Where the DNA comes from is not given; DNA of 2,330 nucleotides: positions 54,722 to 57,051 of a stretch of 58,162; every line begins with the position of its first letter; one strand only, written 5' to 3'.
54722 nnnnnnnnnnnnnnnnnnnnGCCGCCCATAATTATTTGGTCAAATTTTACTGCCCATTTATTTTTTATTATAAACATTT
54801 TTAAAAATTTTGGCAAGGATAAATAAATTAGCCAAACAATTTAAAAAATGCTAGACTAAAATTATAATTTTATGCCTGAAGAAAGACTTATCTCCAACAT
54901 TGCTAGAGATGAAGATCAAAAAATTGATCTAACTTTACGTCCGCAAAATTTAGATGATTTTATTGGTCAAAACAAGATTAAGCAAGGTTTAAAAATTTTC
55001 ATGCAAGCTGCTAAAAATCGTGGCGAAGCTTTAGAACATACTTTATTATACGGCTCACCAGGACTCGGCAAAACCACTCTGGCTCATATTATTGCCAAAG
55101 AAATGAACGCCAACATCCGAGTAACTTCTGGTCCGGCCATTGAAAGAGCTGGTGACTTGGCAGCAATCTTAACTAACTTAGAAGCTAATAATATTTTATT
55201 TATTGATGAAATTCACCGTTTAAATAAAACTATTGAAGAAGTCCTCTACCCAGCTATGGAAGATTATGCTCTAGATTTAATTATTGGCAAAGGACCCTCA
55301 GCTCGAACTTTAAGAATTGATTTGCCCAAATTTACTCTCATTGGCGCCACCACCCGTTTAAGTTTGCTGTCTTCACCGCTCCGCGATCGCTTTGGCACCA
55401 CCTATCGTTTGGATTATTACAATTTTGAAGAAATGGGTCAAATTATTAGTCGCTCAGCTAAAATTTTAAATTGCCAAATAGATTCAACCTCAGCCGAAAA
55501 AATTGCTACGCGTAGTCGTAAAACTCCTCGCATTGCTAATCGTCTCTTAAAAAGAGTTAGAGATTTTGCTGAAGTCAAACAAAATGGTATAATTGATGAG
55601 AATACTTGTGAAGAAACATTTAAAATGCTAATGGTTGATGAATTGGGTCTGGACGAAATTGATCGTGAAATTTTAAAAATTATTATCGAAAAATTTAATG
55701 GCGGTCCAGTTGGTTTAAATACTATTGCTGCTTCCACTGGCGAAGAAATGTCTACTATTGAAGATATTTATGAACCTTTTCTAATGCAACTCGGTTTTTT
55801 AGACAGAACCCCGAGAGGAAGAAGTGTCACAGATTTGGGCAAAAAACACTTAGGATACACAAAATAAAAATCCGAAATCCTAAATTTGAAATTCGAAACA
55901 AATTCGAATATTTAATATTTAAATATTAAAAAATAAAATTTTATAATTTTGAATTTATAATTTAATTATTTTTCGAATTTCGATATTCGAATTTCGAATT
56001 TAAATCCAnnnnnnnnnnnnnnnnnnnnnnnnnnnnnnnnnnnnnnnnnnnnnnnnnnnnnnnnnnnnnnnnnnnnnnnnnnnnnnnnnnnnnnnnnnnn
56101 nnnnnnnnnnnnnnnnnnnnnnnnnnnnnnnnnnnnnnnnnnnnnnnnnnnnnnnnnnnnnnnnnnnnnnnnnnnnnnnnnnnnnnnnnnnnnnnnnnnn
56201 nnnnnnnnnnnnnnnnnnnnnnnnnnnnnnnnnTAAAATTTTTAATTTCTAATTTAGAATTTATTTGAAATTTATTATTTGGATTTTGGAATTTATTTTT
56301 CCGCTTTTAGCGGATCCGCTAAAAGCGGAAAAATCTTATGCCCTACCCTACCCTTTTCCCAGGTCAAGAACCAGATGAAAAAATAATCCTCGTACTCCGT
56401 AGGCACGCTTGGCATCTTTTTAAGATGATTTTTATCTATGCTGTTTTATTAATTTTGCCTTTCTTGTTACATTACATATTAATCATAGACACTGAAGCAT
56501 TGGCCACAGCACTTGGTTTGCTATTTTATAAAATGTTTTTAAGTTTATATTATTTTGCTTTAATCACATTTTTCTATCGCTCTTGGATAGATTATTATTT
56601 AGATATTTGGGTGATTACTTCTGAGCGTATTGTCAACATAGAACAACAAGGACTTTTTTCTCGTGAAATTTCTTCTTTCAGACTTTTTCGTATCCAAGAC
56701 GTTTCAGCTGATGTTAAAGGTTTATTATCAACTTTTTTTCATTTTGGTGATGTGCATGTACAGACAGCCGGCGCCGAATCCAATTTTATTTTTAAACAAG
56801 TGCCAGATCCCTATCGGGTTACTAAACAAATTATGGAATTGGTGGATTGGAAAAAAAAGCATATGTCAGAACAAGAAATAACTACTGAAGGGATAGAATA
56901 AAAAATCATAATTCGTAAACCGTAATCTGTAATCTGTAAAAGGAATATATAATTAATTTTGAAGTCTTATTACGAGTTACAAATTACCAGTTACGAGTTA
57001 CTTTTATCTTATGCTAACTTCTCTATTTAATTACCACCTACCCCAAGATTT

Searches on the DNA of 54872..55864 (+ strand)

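Call 38: search_rna_families(sources=[L175, L176, L177, L179], threshold=gathering)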
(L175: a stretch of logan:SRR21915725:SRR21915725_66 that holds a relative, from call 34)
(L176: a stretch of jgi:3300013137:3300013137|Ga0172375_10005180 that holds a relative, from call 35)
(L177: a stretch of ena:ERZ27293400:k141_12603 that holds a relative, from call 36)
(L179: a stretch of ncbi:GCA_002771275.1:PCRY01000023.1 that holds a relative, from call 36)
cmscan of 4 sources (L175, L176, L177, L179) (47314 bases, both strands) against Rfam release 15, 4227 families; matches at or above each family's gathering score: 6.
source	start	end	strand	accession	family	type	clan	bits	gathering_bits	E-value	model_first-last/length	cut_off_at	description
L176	6329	8256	+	RF00177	SSU_rRNA_bacteria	Gene; rRNA;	CL00111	1308.5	50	0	1-1533/1533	no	Bacterial small subunit ribosomal RNA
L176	8682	8755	+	RF00005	tRNA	Gene; tRNA;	CL00001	76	29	5.2e-15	1-71/71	no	tRNA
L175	128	201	-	RF00005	tRNA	Gene; tRNA;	CL00001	74.4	29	1.4e-14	1-71/71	no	tRNA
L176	8493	8566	+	RF00005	tRNA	Gene; tRNA;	CL00001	74.4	29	1.4e-14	1-71/71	no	tRNA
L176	6978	7242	+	RF00028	Intron_gpI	Intron;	-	65.5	50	1.7e-14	1-253/253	no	Group I catalytic intron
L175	7122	7205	-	RF00005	tRNA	Gene; tRNA;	CL00001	59.7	29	1.6e-10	1-71/71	no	tRNA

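Call 81: search_rna_families(source=L187, threshold=gathering)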
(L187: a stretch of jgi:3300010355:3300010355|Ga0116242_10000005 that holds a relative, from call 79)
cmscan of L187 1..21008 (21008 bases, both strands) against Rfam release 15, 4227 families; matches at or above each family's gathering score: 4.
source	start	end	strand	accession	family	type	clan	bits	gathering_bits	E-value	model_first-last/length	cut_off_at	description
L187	6971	8570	+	RF00177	SSU_rRNA_bacteria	Gene; rRNA;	CL00111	1384.4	50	0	1-1533/1533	no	Bacterial small subunit ribosomal RNA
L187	1629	1700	-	RF00005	tRNA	Gene; tRNA;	CL00001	76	29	2.2e-15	1-71/71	no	tRNA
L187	9219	9292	-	RF00005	tRNA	Gene; tRNA;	CL00001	75.6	29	2.9e-15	1-71/71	no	tRNA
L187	9823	9896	-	RF00005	tRNA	Gene; tRNA;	CL00001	71.3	29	4.5e-14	1-71/71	no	tRNA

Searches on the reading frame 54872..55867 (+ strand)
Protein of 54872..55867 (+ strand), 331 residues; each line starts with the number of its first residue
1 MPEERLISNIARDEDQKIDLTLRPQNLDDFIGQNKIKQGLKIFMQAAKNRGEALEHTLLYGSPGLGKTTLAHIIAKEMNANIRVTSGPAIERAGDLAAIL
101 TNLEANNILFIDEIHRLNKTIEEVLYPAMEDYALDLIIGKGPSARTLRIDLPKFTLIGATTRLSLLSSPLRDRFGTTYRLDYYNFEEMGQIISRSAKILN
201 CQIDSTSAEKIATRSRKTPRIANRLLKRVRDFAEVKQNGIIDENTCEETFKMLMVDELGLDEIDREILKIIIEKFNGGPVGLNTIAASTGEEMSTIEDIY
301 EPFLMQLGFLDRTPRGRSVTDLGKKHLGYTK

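Call 12: search_protein_families(library=pfam, proteins=[window:54872-55867:+], max_evalue=0.01)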
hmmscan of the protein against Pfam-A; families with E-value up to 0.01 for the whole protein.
window:54872-55867:+ (331 aa): 19 families
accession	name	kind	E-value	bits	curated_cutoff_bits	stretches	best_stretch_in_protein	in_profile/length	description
PF05496.18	RuvB_N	-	1.3e-79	265.9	27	1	22-180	1-159/159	Holliday junction DNA helicase RuvB P-loop domain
PF17864.7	AAA_lid_4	-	9.9e-29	99.4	27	1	183-256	1-74/74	RuvB AAA lid domain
PF05491.19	RuvB_C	-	1.7e-25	89.2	24.7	1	257-327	1-71/72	RuvB C-terminal winged helix domain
PF00004.35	AAA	-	3.7e-22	79.6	21.2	1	58-180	2-129/131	ATPase family associated with various cellular activities (AAA)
PF07728.20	AAA_5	-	5.6e-09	36.6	22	1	56-174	1-139/139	AAA domain (dynein-related subfamily)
PF05673.19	DUF815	-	2.6e-05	24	23.8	1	24-114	24-116/249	Protein of unknown function (DUF815)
PF06068.19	TIP49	-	9.8e-05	22.1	23.8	1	27-85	23-81/347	TIP49 P-loop domain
PF13173.12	AAA_14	-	0.00011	22.6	27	1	58-129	6-86/129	AAA domain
PF13191.12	AAA_16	-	0.00016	22.7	32.6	1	49-93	20-67/167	AAA ATPase domain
PF01078.27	Mg_chelatase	-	0.00021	21.2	20.3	0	27-75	2-43/207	Magnesium chelatase, subunit ChlI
PF20720.3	nSTAND3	-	0.00024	21.3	27.2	1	46-113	9-73/155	Novel STAND NTPase 3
PF00910.28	RNA_helicase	-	0.00042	21.2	21.5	1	58-127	2-73/105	RNA helicase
PF00308.24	Bac_DnaA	-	0.00056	20.6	23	1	28-81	8-61/162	Bacterial DnaA ATPAse domain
PF07726.17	AAA_3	-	0.0013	19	27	0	56-83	1-28/131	ATPase family associated with various cellular activities (AAA)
PF00493.29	MCM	-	0.0026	17.3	23.3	0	27-130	23-146/224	MCM P-loop domain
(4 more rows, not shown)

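Call 30: find_related_loci(query=window:54872-55864:+, collection=genome_contigs, flank=10000)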
Query window:54872-55864:+ (331 aa) in genome_contigs; peptide patterns used: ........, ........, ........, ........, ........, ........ (x = any residue, [..] = any of these).
600 stretches matched a pattern (row limit reached: there are more); 597 encode a relative of the query (tblastn E <= 1e-3); the best 80 are kept; 80 distinct loci.
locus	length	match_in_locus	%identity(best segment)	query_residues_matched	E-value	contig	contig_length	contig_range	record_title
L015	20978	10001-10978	68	3-328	2e-153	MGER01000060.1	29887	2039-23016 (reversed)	MAG: Candidatus Uhrbacteria bacterium RIFCSPLOWO2_02_FULL_49_11 rifcsplowo2_02_scaffold_5774, whole genome shotgun seque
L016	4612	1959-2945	70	1-328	1e-156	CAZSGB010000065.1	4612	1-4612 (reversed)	MAG TPA_asm: uncultured Gammaproteobacteria bacterium isolate SRP118108_co4_507 genome assembly, contig: NODE_23439_leng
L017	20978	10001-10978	67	3-328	4e-152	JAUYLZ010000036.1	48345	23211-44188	MAG: bacterium isolate C24_metabat.bin.60 C24_k141_787678, whole genome shotgun sequence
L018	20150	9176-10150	68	3-327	2e-151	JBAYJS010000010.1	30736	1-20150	MAG: Candidatus Buchananbacteria bacterium isolate SO_2016_GW1_61 scaffold02686_OW334_2016, whole genome shotgun sequenc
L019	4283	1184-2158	66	4-328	9e-155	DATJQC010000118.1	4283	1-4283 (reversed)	MAG TPA_asm: Candidatus Nanoarchaeia archaeon isolate SMAG_U14930 k141_3274065, whole genome shotgun sequence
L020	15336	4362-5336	68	4-328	4e-150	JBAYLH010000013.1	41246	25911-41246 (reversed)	MAG: Candidatus Buchananbacteria bacterium isolate SO_2016_GW1_99 scaffold01776_OW334_2016, whole genome shotgun sequenc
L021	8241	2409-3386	66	3-328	6e-150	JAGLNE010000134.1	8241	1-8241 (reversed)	MAG: Candidatus Parcubacteria bacterium isolate RS_6_24 ROV157_6.bin.24.fa_134, whole genome shotgun sequence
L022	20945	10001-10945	71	14-328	4e-150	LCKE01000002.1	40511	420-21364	MAG: Parcubacteria group bacterium GW2011_GWF2_45_11 UW91_C0002, whole genome shotgun sequence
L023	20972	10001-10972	69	4-327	2e-149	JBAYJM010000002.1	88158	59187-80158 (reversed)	MAG: Candidatus Buchananbacteria bacterium isolate SO_2016_GW1_56 scaffold00600_OW334_2016, whole genome shotgun sequenc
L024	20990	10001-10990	68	1-328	2e-149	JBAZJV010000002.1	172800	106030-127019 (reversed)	MAG: Patescibacteria group bacterium isolate SO_2017_LW4_128 scaffold_278_c1_LW137-91_2017, whole genome shotgun sequenc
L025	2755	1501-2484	66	4-331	4e-157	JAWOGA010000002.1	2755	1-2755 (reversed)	MAG: Candidatus Moraniibacteriota bacterium isolate BLK6-3.bin.191 k191_2766812, whole genome shotgun sequence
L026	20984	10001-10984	65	1-328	7e-149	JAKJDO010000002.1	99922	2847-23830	MAG: Patescibacteria group bacterium isolate UR.bin108 UR_contig_309, whole genome shotgun sequence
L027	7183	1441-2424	66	4-331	1e-148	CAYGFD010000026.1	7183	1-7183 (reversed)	MAG TPA_asm: uncultured Gammaproteobacteria bacterium isolate ERP113451_co1_458 genome assembly, contig: NODE_13595_leng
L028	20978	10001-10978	66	3-328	1e-148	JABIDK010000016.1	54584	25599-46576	MAG: Candidatus Falkowbacteria bacterium isolate SI048_bin72 k141_1068599, whole genome shotgun sequence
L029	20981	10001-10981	67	2-328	8e-147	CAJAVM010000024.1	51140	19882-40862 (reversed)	uncultured bacterium isolate Loc080925-6m_bin-0519 genome assembly, contig: bin-0519:24/27, whole genome shotgun sequenc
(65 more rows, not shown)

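Call 32: find_related_loci(query=window:54872-55864:+, collection=metagenome_contigs, flank=10000)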
Query window:54872-55864:+ (331 aa) in metagenome_contigs; peptide patterns used: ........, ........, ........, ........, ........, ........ (x = any residue, [..] = any of these).
600 stretches matched a pattern (row limit reached: there are more); 598 encode a relative of the query (tblastn E <= 1e-3); the best 80 are kept; 80 distinct loci.
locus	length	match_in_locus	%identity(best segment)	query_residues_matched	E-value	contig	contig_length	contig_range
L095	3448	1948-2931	68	4-331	2e-161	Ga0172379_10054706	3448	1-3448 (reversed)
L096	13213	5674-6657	68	4-331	4e-155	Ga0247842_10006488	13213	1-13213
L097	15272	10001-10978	67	3-328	8e-154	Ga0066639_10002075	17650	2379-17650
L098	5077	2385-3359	67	3-327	3e-155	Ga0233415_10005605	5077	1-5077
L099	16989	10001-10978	70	3-328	7e-153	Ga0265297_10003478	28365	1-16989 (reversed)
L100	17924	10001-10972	67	5-328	1e-152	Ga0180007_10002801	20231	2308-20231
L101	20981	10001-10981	67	3-329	3e-152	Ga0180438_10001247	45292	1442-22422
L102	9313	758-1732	67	4-328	4e-151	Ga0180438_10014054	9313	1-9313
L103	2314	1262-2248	68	1-328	8e-161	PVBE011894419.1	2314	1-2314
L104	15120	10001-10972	66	5-328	1e-150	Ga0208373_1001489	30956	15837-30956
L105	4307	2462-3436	67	4-328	3e-154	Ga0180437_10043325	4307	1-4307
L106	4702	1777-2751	67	3-327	5e-153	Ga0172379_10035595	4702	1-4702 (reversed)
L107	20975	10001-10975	69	4-328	1e-149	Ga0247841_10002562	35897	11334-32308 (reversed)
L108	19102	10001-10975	69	4-328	1e-149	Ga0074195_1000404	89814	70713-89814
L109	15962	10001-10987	65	3-331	1e-148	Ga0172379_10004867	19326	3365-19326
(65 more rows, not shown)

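Call 33: find_homologous_proteins(query=window:54872-55864:+, max_evalue=1e-100)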
Query window:54872-55864:+ (331 aa): 7959 proteins with E <= 1e-100 among 8000 candidates; the best 120 are listed.
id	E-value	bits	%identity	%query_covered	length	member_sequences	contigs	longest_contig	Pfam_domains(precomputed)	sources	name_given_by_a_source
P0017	1.8e-212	722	100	100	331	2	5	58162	PF05491.20,PF17864.8,PF00004.36,PF05673.20,PF05496.19,PF07728.21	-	-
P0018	9.6e-192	654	91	99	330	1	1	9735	PF05491.20,PF17864.8,PF00004.36,PF05496.19,PF07728.21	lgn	-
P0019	1.1e-174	598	83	99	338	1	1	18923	PF05491.20,PF17864.8,PF00004.36,PF05496.19,PF07728.21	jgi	-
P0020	5.8e-170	583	81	99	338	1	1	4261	PF05491.20,PF17864.8,PF00004.36,PF05496.19,PF07728.21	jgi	-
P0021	5.8e-170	582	81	99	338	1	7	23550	PF05491.20,PF17864.8,PF00004.36,PF05496.19,PF07728.21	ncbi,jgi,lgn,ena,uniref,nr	ncbi:Holliday junction branch migration DNA helicase RuvB [Candidatus Kuenenbacteria bacterium CG23_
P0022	2.9e-169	580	80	99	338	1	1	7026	PF05491.20,PF17864.8,PF00004.36,PF05496.19,PF07728.21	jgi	-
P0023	4.7e-163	560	78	99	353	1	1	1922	PF05491.20,PF17864.8,PF00004.36,PF05496.19,PF07728.21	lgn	-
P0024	5.5e-163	560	77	99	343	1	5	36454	PF06068.20,PF05491.20,PF17864.8,PF00004.36,PF05496.19,PF07728.21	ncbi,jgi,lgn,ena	-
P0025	9.1e-163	559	77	99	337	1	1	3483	PF05491.20,PF17864.8,PF00004.36,PF05496.19,PF07728.21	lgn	-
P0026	3.0e-162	557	77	99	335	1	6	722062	PF05491.20,PF17864.8,PF00004.36,PF05496.19,PF07728.21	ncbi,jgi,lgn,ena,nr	ncbi:MAG TPA: Holliday junction branch migration DNA helicase RuvB [bacterium]|nr:Holliday junction 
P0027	4.9e-162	556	75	99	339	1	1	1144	PF13173.13,PF06068.20,PF05491.20,PF17864.8,PF00004.36,PF05496.19,PF07728.21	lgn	-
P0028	6.6e-162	556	77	99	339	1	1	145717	PF05491.20,PF17864.8,PF00004.36,PF05496.19,PF07728.21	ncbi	-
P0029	3.3e-161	554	77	99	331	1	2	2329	PF05491.20,PF17864.8,PF00004.36,PF05496.19,PF07728.21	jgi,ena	-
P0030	3.9e-161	553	78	98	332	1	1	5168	PF06068.20,PF05491.20,PF17864.8,PF00004.36,PF05496.19,PF07728.21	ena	-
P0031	4.9e-161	553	79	98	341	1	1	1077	PF06068.20,PF05491.20,PF17864.8,PF00004.36,PF05496.19,PF07728.21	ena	-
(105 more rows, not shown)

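Call 34: find_encoding_contigs(protein=P0018, flank=10000, max_places=3)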
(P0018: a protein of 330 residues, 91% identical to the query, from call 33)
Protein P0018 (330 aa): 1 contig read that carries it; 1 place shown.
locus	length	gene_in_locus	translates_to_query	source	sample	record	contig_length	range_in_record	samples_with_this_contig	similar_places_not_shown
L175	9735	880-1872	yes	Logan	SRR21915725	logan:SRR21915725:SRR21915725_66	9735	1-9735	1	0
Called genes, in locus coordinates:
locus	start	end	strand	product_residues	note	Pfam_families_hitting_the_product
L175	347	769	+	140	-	-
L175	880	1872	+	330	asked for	PF05496:RuvB_N, PF00004:AAA, PF07728:AAA_5, PF17864:AAA_lid_4, PF05491:WHD_RuvB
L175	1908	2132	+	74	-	-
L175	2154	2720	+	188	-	PF03703:bPH_2 (faint)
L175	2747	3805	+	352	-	PF02547:Queuosine_synth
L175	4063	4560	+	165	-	-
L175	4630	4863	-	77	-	-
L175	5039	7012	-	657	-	PF00753:Lactamase_B, PF12706:Lactamase_B_2 (weak), PF22505:RNase_J_b_CASP, PF17770:RNase_J_C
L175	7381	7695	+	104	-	-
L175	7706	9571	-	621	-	PF00496:SBP_bac_5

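Call 35: find_encoding_contigs(protein=P0019, flank=10000, max_places=3)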
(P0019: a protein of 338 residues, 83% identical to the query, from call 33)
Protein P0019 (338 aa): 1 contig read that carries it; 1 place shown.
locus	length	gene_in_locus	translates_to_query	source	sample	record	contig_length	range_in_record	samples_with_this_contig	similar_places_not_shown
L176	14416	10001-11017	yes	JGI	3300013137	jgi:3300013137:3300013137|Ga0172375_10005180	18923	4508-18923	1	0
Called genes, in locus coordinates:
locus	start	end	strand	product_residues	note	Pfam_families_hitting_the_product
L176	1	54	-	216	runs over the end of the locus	PF00041:fn3 (faint)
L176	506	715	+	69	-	-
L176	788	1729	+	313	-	PF04055:Radical_SAM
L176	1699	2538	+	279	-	PF04055:Radical_SAM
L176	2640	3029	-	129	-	-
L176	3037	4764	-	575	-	PF00664:ABC_membrane, PF00005:ABC_tran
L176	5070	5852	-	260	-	PF18962:Por_Secre_tail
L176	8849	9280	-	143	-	-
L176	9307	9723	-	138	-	-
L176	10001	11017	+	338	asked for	PF05496:RuvB_N, PF00004:AAA, PF07728:AAA_5, PF17864:AAA_lid_4, PF05491:WHD_RuvB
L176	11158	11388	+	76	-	-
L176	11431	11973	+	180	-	PF03703:bPH_2 (weak)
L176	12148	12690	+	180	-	-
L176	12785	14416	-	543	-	?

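Call 36: find_encoding_contigs(protein=P0021, flank=10000, max_places=3)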
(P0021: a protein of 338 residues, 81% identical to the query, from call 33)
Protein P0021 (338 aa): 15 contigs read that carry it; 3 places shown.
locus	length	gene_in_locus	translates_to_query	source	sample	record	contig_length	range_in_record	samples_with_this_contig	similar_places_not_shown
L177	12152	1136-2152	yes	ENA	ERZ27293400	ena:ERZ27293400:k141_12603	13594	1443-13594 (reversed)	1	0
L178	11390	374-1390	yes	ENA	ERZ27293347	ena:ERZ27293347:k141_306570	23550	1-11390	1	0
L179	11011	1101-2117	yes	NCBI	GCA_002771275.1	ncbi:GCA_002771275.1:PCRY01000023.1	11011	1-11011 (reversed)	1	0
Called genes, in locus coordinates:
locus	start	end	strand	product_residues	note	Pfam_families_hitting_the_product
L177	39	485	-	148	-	-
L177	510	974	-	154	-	-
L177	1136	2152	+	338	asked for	PF05496:RuvB_N, PF00004:AAA, PF07728:AAA_5, PF17864:AAA_lid_4, PF05491:WHD_RuvB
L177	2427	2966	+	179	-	PF03703:bPH_2 (weak)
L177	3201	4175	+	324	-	-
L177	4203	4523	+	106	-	PF09685:MamF_MmsF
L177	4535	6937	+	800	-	PF01326:PPDK_N, PF00391:PEP-utilizers, PF02896:PEP-utilizers_C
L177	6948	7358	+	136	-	-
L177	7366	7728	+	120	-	PF08378:NERD (weak), PF02021:UPF0102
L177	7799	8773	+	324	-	-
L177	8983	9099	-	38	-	-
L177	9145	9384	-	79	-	-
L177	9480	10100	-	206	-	PF02976:MutH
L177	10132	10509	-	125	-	-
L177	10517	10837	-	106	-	PF01555:N6_N4_Mtase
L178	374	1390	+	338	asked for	PF05496:RuvB_N, PF00004:AAA, PF07728:AAA_5, PF17864:AAA_lid_4, PF05491:WHD_RuvB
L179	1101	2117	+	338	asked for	PF05496:RuvB_N, PF00004:AAA, PF07728:AAA_5, PF17864:AAA_lid_4, PF05491:WHD_RuvB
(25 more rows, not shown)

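Call 79: find_encoding_contigs(protein=P0026, flank=10000, max_places=2)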
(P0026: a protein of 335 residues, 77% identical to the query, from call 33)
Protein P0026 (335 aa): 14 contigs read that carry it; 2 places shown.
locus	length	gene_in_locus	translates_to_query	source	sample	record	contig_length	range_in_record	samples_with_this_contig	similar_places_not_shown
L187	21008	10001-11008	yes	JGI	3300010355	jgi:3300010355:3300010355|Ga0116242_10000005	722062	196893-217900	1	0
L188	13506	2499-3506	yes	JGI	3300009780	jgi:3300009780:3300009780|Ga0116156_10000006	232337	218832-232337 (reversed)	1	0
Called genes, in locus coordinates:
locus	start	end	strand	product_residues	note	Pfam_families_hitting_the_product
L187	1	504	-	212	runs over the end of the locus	PF00625:Guanylate_kin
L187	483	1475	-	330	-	PF04055:Radical_SAM, PF13353:Fer4_12 (faint)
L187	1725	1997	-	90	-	PF01541:GIY-YIG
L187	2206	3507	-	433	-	PF03979:Sigma70_r1_1 (weak), PF00140:Sigma70_r1_2, PF04542:Sigma70_r2, PF04539:Sigma70_r3, PF04545:Sigma70_r4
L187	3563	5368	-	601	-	PF01807:Zn_ribbon_DnaG, PF08275:DNAG_N, PF01751:Toprim, PF13155:Toprim_2, PF13662:Toprim_4, PF10410:DnaB_bind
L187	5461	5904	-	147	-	PF10604:Polyketide_cyc2 (weak), PF03364:Polyketide_cyc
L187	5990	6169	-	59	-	-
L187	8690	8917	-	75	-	-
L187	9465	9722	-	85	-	PF01541:GIY-YIG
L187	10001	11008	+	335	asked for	PF05496:RuvB_N, PF00004:AAA, PF07728:AAA_5, PF17864:AAA_lid_4, PF05491:WHD_RuvB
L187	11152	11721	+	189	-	PF03703:bPH_2 (weak)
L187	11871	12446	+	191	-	-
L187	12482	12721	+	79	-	-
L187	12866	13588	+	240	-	PF03544:TonB_C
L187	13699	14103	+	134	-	PF03073:TspO_MBR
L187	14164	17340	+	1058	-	PF28492:Beta_helix_4 (faint), PF13229:Beta_helix (faint), PF00561:Abhydrolase_1 (weak), PF01674:Lipase_2, PF02089:Palm_thioest, PF02450:LCAT, PF07819:PGAP1, PF12146:Hydrolase_4 (faint)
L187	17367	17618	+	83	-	-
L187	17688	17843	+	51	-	-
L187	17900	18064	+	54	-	-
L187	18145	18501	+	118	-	-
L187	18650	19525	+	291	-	-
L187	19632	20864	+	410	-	PF12704:MacB_PCD, PF02687:FtsX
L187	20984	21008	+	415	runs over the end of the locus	PF12704:MacB_PCD, PF02687:FtsX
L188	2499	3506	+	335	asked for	PF05496:RuvB_N, PF00004:AAA, PF07728:AAA_5, PF17864:AAA_lid_4, PF05491:WHD_RuvB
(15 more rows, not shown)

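Call 88: search_protein_families(library=pfam, proteins=[L187:9465-9722:-, L187:1725-1997:-, L175:347-769:+], max_evalue=0.01)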
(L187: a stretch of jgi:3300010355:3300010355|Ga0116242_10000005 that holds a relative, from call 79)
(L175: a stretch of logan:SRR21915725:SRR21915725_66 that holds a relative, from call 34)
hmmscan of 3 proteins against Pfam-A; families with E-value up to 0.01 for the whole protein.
L187:9465-9722:- (85 aa): 1 family
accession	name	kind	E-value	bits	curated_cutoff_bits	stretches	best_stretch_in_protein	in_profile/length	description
PF01541.30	GIY-YIG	-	7.1e-10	39.5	22.6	1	7-68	13-77/78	GIY-YIG catalytic domain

L187:1725-1997:- (90 aa): 1 family
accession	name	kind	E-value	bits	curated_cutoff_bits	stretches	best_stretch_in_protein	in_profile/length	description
PF01541.30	GIY-YIG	-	2.2e-14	53.9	22.6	1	14-83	2-74/78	GIY-YIG catalytic domain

L175:347-769:+ (140 aa): 0 families

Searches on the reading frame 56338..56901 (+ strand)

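Call 12: search_protein_families(library=pfam, proteins=[window:56338-56901:+], max_evalue=0.01)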
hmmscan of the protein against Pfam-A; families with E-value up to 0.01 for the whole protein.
window:56338-56901:+ (187 aa): 2 families
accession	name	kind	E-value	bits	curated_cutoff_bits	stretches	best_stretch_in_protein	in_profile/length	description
PF03703.20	bPH_2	-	1.6e-06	28.7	22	1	91-165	6-78/78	Bacterial PH domain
PF14470.12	bPH_3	-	0.0065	17.4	23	0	85-131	19-65/95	Bacterial PH domain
